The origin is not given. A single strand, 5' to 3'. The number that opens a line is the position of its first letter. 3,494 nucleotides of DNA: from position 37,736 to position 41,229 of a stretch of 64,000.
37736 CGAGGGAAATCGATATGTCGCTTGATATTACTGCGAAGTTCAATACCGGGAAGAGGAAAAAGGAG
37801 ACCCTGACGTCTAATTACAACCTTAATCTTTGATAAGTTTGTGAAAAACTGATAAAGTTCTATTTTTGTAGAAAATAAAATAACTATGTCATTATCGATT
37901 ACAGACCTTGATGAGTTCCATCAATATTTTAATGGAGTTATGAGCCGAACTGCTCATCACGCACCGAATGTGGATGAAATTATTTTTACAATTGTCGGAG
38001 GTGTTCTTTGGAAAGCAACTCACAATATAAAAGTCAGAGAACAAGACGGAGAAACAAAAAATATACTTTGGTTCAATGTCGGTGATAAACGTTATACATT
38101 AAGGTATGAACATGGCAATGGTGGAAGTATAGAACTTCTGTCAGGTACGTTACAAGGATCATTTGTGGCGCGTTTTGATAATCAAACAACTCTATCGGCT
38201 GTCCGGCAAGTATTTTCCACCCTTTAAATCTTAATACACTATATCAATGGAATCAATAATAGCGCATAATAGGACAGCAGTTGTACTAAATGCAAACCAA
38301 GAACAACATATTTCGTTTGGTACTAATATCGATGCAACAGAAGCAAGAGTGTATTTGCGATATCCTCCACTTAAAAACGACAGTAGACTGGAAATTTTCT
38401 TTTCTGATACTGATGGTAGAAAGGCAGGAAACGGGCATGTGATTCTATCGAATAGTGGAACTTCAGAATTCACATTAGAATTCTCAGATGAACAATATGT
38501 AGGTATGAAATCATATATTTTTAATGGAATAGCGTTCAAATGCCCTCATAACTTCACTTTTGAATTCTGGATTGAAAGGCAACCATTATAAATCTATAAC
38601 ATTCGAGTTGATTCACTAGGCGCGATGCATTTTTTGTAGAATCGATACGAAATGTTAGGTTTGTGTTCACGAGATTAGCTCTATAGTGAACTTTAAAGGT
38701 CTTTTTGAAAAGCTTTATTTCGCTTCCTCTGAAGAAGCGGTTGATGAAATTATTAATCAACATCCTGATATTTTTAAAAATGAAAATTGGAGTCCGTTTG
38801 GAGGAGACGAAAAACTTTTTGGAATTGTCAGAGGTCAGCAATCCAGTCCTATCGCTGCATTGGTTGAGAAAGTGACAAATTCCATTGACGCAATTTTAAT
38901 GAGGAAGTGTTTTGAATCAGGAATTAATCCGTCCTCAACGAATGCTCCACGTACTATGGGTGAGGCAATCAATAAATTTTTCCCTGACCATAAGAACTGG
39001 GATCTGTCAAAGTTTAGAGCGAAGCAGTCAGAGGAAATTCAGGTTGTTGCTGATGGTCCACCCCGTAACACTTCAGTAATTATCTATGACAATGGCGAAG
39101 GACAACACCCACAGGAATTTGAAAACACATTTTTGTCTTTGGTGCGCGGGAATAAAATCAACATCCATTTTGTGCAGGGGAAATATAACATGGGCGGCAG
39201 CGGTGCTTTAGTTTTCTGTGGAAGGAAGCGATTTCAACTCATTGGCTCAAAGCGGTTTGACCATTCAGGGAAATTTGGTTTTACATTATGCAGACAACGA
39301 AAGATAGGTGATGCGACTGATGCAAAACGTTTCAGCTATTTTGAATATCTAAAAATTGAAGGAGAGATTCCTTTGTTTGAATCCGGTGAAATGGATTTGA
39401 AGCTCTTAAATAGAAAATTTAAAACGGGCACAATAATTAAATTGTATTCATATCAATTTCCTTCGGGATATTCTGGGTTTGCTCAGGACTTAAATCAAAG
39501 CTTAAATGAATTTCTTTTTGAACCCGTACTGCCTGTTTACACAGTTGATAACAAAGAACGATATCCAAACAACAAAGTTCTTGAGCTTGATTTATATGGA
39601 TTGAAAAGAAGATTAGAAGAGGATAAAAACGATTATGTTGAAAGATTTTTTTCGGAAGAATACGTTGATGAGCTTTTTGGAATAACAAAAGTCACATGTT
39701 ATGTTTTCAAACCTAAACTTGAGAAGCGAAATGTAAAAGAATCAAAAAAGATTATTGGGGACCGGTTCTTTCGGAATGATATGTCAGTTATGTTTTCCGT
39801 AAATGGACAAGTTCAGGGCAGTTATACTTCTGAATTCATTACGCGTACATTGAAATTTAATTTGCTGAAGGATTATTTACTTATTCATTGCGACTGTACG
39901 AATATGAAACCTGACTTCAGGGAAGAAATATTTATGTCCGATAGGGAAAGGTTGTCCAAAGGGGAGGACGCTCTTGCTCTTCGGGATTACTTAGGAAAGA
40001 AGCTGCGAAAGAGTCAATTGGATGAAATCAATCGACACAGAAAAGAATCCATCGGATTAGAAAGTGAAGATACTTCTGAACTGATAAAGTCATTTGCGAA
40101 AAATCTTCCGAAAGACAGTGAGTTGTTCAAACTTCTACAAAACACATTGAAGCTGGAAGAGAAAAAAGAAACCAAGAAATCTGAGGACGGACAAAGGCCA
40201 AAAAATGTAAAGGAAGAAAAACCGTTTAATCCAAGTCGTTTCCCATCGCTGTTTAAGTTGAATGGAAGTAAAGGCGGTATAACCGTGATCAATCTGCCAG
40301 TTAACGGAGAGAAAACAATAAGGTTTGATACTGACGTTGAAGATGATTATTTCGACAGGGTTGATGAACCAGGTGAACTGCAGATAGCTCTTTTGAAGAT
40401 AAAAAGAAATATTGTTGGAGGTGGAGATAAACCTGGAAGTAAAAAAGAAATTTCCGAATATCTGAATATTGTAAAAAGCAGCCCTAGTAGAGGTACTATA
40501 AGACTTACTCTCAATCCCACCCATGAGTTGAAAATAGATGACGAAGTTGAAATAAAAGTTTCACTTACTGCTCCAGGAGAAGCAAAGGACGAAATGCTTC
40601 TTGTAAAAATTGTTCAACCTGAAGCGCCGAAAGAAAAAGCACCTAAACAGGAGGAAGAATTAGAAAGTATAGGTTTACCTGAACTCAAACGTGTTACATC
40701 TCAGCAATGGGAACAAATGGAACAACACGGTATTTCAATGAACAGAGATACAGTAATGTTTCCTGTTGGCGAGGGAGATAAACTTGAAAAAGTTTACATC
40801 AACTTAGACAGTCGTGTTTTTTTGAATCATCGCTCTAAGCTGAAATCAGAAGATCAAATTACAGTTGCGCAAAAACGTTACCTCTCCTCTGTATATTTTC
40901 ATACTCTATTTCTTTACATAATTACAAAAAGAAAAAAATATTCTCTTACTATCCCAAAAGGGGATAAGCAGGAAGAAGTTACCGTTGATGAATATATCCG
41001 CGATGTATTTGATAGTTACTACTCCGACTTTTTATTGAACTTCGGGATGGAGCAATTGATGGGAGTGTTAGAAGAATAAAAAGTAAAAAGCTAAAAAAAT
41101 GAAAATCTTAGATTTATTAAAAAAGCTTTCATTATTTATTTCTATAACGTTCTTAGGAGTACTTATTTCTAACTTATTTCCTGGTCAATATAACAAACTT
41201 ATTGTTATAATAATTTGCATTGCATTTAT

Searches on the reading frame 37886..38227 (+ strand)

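Call 9: search_protein_families(library=pfam, proteins=[window:37886-38227:+], max_evalue=0.001)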
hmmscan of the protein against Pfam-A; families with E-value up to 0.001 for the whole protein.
window:37886-38227:+ (113 aa): 1 family
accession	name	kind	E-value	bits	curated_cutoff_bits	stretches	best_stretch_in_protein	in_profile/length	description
PF18315.6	VCH_CASS14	-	2.1e-22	79.5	26.7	1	13-107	3-97/97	Integron cassette protein VCH_CASS1 chain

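Call 71: search_protein_families(library=padloc, proteins=[window:37886-38227:+], max_evalue=0.0001)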
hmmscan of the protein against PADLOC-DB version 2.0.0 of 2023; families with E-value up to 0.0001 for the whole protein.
window:37886-38227:+ (113 aa): 0 families

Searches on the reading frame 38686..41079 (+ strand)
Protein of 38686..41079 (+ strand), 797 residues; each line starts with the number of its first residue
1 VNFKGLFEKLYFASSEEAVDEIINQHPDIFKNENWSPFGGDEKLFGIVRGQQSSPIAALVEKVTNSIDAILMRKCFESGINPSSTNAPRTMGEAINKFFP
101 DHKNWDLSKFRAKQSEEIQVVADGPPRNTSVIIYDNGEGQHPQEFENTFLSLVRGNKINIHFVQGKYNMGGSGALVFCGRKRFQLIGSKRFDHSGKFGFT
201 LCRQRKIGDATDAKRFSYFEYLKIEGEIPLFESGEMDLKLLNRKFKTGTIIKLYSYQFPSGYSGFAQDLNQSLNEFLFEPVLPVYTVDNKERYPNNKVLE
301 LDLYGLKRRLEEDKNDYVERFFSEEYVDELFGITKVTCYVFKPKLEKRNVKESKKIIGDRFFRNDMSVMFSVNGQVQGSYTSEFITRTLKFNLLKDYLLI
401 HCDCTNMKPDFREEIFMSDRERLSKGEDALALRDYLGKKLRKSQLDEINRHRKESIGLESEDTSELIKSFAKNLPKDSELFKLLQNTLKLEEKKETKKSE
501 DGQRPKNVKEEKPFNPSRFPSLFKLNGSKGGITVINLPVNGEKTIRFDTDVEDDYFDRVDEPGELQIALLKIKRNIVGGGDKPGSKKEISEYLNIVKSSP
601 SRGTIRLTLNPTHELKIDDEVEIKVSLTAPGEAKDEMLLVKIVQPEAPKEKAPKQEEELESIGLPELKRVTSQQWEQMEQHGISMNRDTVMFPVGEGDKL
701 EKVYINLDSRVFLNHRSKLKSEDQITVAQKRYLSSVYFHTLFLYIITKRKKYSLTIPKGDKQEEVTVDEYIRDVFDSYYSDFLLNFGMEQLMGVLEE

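Call 9: search_protein_families(library=pfam, proteins=[window:38686-41079:+], max_evalue=0.001)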
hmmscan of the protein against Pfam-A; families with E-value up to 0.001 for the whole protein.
window:38686-41079:+ (797 aa): 1 family
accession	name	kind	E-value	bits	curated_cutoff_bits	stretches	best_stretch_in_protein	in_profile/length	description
PF13589.12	HATPase_c_3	-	0.00012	22.5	25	1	57-178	5-85/137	Histidine kinase-, DNA gyrase B-, and HSP90-like ATPase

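Call 61: search_protein_families(library=ncbifam, proteins=[window:38686-41079:+], max_evalue=0.001)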
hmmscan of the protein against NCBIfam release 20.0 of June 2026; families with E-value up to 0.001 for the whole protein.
window:38686-41079:+ (797 aa): 0 families

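Call 71: search_protein_families(library=padloc, proteins=[window:38686-41079:+], max_evalue=0.0001)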
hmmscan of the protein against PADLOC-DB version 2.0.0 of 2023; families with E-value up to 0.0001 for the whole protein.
window:38686-41079:+ (797 aa): 0 families

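Call 73: search_protein_families(library=pfam, proteins=[window:38686-41079:+], max_evalue=1)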
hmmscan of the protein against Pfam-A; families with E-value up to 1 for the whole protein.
window:38686-41079:+ (797 aa): 2 families
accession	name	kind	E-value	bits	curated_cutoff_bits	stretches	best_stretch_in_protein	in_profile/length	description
PF13589.12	HATPase_c_3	-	0.00012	22.5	25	1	57-178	5-85/137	Histidine kinase-, DNA gyrase B-, and HSP90-like ATPase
PF02518.31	HATPase_c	-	0.014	16.3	26.4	0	594-644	16-59/111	Histidine kinase-, DNA gyrase B-, and HSP90-like ATPase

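Call 74: search_solved_structures(query=window:38686-41079:+, max_evalue=1, show_alignments=2)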
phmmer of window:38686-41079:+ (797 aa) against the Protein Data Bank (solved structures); distinct sequences matched with E-value up to 1: 5.
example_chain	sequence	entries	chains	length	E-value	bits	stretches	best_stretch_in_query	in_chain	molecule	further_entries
1s3c_A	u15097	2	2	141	0.61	11.3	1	598-696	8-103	Arsenate reductase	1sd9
1sjz_A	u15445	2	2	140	0.75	10.9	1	599-696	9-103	Arsenate reductase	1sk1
1sd8_A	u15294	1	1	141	0.76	10.9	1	599-696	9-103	Arsenate reductase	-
1sk0_A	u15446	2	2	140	0.82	10.8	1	599-696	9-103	Arsenate reductase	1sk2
1s3d_A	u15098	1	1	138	0.88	10.7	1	599-696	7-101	Arsenate reductase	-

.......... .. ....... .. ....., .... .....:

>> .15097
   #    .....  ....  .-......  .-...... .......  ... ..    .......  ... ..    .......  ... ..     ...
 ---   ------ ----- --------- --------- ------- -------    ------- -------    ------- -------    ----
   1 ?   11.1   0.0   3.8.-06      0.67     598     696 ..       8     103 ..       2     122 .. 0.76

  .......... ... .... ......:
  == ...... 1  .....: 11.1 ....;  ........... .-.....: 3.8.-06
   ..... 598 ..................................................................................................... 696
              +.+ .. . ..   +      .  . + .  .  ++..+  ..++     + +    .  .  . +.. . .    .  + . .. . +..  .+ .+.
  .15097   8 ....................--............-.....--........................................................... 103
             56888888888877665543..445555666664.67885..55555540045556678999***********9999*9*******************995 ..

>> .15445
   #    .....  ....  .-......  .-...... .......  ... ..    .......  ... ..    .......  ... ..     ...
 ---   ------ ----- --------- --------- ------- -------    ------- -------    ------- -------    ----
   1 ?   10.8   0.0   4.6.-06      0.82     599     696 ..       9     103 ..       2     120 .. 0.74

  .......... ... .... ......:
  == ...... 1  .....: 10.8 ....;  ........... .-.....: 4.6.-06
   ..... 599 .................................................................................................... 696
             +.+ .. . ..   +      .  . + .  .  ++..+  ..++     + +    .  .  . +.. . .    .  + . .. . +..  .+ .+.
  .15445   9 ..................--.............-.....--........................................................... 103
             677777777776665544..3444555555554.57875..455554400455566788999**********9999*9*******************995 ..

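Call 77: search_dna_similar(query=window:38686-41079:+, collection=plasmids, mode=protein, max_evalue=1e-10, max_rows=15)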
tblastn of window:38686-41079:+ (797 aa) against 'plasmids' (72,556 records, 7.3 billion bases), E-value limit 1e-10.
Records with a match: 8; places in all: 8; records where one place covers at least 80% of the query: 5.
Best place of each record, by identity: <60% 8.
By first word of the organism name: Hymenobacter 1; Devosia 1; Ensifer 1; Pontibacillus 1; Halogeometricum 1; Natronobeatus 1; Halarchaeum 1; Haladaptatus 1.
By predicted mobility (MOB-suite, as given by PLSDB): non-mobilizable 8.
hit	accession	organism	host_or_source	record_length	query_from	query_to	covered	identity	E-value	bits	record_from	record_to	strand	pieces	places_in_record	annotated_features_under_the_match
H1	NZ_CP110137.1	Hymenobacter sp. YIM 151858-1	whole organism,soil sample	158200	2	792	99%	50.0%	0e+0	738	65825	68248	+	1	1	hypothetical protein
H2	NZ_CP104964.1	Devosia neptuniae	Vicia costata,cell culture,root nodule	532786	6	795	99%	43.6%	0e+0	656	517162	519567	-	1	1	hypothetical protein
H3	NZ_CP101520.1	Ensifer adhaerens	cell cuture,rhizosphere soil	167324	3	795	99%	42.9%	0e+0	655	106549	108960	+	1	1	hypothetical protein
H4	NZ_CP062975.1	Pontibacillus sp. ALD_SL1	mangrove mud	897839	1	793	99%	26.1%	3e-70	259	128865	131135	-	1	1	hypothetical protein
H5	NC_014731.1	Halogeometricum borinquense DSM 11551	-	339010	1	738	93%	23.9%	8e-39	164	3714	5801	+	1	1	hypothetical protein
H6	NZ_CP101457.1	Natronobeatus ordinarius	cell culture,sediment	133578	4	568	71%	23.7%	2e-22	112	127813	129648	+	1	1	hypothetical protein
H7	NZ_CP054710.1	Halarchaeum sp. CBA1220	solar salt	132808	4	568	71%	22.9%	1e-17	96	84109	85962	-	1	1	hypothetical protein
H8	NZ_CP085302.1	Haladaptatus pallidirubidus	cell culture,saline soil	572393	35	468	54%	25.7%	6e-32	142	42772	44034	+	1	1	hypothetical protein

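Call 78: get_annotated_region(hit=H1, flank=10000)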
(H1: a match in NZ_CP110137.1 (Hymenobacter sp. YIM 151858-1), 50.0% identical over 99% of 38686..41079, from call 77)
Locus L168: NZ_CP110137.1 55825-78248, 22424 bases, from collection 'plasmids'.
description: Hymenobacter sp. YIM 151858-1 plasmid unnamed1
organism: Hymenobacter sp. YIM 151858-1 (NCBI taxid 2987688)
taxonomy: Bacteria; Bacteroidota; Cytophagia; Cytophagales; Hymenobacteraceae; Hymenobacter; Hymenobacter sp. YIM 151858-1
host: -; source: whole organism,soil sample; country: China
typing (MOB-suite, as given by PLSDB): non-mobilizable
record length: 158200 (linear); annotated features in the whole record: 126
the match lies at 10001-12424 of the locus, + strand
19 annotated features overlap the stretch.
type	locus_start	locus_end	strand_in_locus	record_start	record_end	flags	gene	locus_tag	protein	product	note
CDS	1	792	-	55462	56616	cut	-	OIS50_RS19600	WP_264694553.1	hypothetical protein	-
CDS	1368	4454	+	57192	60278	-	-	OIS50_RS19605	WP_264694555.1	lantibiotic dehydratase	-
CDS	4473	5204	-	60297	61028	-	-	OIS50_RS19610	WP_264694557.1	LytTR family DNA-binding domain-containing protein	-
CDS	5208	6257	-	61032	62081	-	-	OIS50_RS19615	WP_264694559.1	histidine kinase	GO:0000160 - phosphorelay signal transduction system [Evidence IEA]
CDS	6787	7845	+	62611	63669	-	-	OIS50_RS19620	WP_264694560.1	hypothetical protein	-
CDS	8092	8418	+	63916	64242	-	-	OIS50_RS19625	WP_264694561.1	TfoX/Sxy family protein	-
CDS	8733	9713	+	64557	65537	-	-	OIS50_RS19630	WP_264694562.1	tyrosine-type recombinase/integrase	GO:0015074 - DNA integration [Evidence IEA]; GO:0006310 - DNA recombination [Evidence IEA]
CDS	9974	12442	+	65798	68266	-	-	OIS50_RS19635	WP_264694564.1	hypothetical protein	-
CDS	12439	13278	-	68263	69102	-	-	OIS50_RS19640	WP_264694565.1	SIR2 family protein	-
CDS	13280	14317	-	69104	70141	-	-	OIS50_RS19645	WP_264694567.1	DUF262 domain-containing protein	-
CDS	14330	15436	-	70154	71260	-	-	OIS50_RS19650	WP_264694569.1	phosphoadenosine phosphosulfate reductase family protein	-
CDS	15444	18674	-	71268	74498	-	-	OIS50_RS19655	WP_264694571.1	hypothetical protein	-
CDS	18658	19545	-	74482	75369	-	-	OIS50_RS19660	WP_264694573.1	DUF4007 family protein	-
CDS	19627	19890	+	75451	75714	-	-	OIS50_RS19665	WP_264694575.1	hypothetical protein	-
CDS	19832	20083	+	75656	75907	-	-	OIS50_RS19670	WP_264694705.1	phage integrase SAM-like domain-containing protein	-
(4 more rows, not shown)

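Call 79: get_annotated_region(hit=H2, flank=10000)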
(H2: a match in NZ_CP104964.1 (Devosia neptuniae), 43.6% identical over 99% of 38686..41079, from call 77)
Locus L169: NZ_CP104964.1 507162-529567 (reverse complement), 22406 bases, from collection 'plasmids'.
description: Devosia neptuniae strain A18/4-1 plasmid p_unnamed1, complete sequence
organism: Devosia neptuniae (NCBI taxid 191302)
taxonomy: Bacteria; Pseudomonadota; Alphaproteobacteria; Hyphomicrobiales; Devosiaceae; Devosia; Devosia neptuniae
host: -; source: Vicia costata,cell culture,root nodule; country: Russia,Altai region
typing (MOB-suite, as given by PLSDB): non-mobilizable
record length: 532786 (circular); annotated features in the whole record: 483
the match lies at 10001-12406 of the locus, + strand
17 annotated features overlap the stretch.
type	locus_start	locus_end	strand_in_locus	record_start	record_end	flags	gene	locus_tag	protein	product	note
CDS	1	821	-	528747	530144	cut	-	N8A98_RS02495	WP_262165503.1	ATP-binding protein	-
CDS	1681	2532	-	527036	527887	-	-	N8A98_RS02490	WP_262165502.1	phosphoadenosine phosphosulfate reductase family protein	-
CDS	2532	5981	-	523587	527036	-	-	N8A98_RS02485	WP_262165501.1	hypothetical protein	-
CDS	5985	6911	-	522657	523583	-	-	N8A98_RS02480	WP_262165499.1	DUF4007 family protein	-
CDS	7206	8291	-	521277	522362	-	-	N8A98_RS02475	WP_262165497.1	aminotransferase class V-fold PLP-dependent enzyme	-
CDS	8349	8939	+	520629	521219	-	-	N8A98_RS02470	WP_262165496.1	class I SAM-dependent methyltransferase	-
CDS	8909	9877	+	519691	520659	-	-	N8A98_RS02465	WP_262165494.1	hypothetical protein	-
CDS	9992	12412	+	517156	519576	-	-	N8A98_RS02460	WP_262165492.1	hypothetical protein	-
CDS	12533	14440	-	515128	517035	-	-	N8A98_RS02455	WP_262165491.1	hypothetical protein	-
CDS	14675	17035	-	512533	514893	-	-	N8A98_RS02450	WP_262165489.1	sensor histidine kinase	-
CDS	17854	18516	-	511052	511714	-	-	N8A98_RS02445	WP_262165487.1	SMC-Scp complex subunit ScpB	-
CDS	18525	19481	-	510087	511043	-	-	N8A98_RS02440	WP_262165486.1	DUF1403 family protein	-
CDS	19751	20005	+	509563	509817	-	-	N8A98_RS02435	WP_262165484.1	type II toxin-antitoxin system Phd/YefM family antitoxin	-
CDS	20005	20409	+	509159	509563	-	-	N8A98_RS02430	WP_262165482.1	type II toxin-antitoxin system VapC family toxin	-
CDS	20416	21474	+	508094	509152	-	-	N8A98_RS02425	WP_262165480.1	tyrosine-type recombinase/integrase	GO:0015074 - DNA integration [Evidence IEA]; GO:0006310 - DNA recombination [Evidence IEA]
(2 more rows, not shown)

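Call 90: search_protein_families(library=padloc, proteins=[L168:12439-13278:-, L168:13280-14317:-], max_evalue=0.00001)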
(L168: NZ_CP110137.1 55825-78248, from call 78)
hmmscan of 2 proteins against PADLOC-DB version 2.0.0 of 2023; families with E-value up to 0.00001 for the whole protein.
L168:12439-13278:- (279 aa): 13 families
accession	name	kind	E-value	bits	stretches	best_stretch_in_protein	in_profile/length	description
PDLC00407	ThsA1|ThsA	-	1.6e-31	107.5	1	7-244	11-231/478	STALD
PDLC00409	ThsA1|ThsA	-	6.6e-24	82.6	1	7-241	12-230/242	STALD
PDLC03856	LmuA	-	1.1e-22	78.9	1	9-277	8-270/433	-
PDLC04166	Dsr1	-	2.8e-20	69.7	1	5-275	12-278/1227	-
PDLC04968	PDC-S25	-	1.5e-13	48.6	1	85-229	108-247/517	-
PDLC04167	Dsr1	-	1.7e-13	47.2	1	5-271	10-280/1248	-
PDLC02184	Dsr2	-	2.8e-11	40.2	1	70-181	75-181/1222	-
PDLC05061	PDC-S65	-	3.5e-11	41.1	1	20-165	35-191/592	-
PDLC05060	PDC-S65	-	7.7e-10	36.2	1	87-166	18-100/503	-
PDLC04967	PDC-S25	-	2.1e-09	34.9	1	99-218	134-248/528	-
PDLC02183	Dsr1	-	1.3e-08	31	1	4-217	9-226/1275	-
PDLC02419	Aga_SIR2-PNTD1-PNTD2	-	2e-06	24.8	0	111-167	119-176/558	Class I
PDLC04082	SIR2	-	3.4e-06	24.2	0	20-128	20-144/345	-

L168:13280-14317:- (345 aa): 3 families
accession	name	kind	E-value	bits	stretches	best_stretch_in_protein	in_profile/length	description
PDLC03877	NsnA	-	2.3e-30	104.1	1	3-337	46-380/385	-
PDLC03418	REase_II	-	1.1e-11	42.6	1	18-156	30-159/372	Type II restriction enzyme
PDLC04027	PD-T4-2_A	-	1.3e-08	32.3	1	18-99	50-128/363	-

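Call 93: get_annotated_region(hit=H3, flank=10000)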
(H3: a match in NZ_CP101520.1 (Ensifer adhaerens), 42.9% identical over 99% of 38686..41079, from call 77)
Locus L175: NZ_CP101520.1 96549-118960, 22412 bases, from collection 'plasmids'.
description: Ensifer adhaerens strain NER9 plasmid pC, complete sequence
organism: Ensifer adhaerens (NCBI taxid 106592)
taxonomy: Bacteria; Pseudomonadota; Alphaproteobacteria; Hyphomicrobiales; Rhizobiaceae; Ensifer; Ensifer adhaerens
host: -; source: cell cuture,rhizosphere soil; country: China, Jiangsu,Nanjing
typing (MOB-suite, as given by PLSDB): non-mobilizable; mating-pair formation MPF_T
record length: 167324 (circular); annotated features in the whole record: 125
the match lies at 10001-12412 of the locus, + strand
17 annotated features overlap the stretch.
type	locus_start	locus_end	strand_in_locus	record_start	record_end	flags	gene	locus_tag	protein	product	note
CDS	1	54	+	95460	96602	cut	-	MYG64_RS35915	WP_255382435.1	aminotransferase class V-fold PLP-dependent enzyme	-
CDS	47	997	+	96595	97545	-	-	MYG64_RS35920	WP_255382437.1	DUF4007 family protein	-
CDS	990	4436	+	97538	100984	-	-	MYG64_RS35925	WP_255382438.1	ATP-binding protein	-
CDS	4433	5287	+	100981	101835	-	-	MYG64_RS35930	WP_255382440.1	phosphoadenosine phosphosulfate reductase family protein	-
CDS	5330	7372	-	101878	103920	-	-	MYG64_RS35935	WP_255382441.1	hypothetical protein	-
CDS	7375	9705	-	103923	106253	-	-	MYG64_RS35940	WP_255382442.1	sensor histidine kinase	-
CDS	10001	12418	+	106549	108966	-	-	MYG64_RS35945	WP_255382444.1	hypothetical protein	-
CDS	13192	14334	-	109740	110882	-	-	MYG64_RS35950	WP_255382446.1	RHE_PE00001 family protein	-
CDS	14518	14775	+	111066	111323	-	-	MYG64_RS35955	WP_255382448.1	type II toxin-antitoxin system VapB family antitoxin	-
CDS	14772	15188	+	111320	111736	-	-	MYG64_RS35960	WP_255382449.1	type II toxin-antitoxin system VapC family toxin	-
CDS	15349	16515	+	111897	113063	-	-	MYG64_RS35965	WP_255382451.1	site-specific integrase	GO:0015074 - DNA integration [Evidence IEA]; GO:0006310 - DNA recombination [Evidence IEA]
CDS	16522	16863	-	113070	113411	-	-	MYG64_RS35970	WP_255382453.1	hypothetical protein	-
CDS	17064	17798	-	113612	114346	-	-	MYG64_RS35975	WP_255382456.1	NYN domain-containing protein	-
CDS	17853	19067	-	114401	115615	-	repC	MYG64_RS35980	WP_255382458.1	plasmid replication protein RepC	-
CDS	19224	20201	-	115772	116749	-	repB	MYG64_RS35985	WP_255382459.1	plasmid partitioning protein RepB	-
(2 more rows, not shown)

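Call 94: get_annotated_region(hit=H4, flank=9000)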
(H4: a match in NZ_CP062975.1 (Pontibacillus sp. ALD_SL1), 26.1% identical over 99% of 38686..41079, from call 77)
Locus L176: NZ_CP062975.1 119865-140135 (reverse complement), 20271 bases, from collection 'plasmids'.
description: Pontibacillus sp. ALD_SL1 plasmid unnamed, complete sequence
organism: Pontibacillus sp. ALD_SL1 (NCBI taxid 2777185)
taxonomy: Bacteria; Bacillota; Bacilli; Bacillales; Bacillaceae; Pontibacillus; Pontibacillus sp. ALD SL1
host: -; source: mangrove mud; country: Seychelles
typing (MOB-suite, as given by PLSDB): non-mobilizable
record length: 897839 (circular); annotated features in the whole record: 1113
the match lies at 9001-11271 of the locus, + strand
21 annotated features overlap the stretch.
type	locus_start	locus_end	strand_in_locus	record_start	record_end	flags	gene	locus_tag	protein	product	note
CDS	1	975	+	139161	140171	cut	-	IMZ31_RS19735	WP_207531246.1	DUF916 domain-containing protein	-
CDS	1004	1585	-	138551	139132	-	-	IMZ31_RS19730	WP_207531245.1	ribonuclease H family protein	-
CDS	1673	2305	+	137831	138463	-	-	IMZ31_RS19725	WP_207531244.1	zinc metallopeptidase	-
CDS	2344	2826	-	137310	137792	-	-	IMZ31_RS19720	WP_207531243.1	hypothetical protein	-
CDS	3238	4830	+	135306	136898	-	-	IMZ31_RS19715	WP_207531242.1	RNA-guided endonuclease TnpB family protein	-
CDS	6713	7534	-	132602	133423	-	-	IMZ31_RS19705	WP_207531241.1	hypothetical protein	-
CDS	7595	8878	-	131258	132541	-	-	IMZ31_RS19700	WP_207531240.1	methyl-accepting chemotaxis protein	GO:0007165 - signal transduction [Evidence IEA]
CDS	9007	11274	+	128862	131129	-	-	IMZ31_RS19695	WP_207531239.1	hypothetical protein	-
CDS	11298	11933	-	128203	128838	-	-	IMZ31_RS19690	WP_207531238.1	sigma-70 family RNA polymerase sigma factor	GO:0006352 - DNA-templated transcription initiation [Evidence IEA]; GO:0006355 - regulation of DNA-templated ...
CDS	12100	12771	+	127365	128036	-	-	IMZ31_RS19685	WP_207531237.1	HD domain-containing protein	-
CDS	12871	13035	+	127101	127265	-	-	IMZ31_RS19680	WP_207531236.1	hypothetical protein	-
CDS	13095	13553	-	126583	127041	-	-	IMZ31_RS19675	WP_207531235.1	hypothetical protein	-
CDS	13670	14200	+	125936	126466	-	-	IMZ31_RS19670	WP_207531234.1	RNA 2'-phosphotransferase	-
CDS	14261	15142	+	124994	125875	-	-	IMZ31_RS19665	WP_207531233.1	hypothetical protein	-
CDS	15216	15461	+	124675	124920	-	-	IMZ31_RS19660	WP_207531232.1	hypothetical protein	-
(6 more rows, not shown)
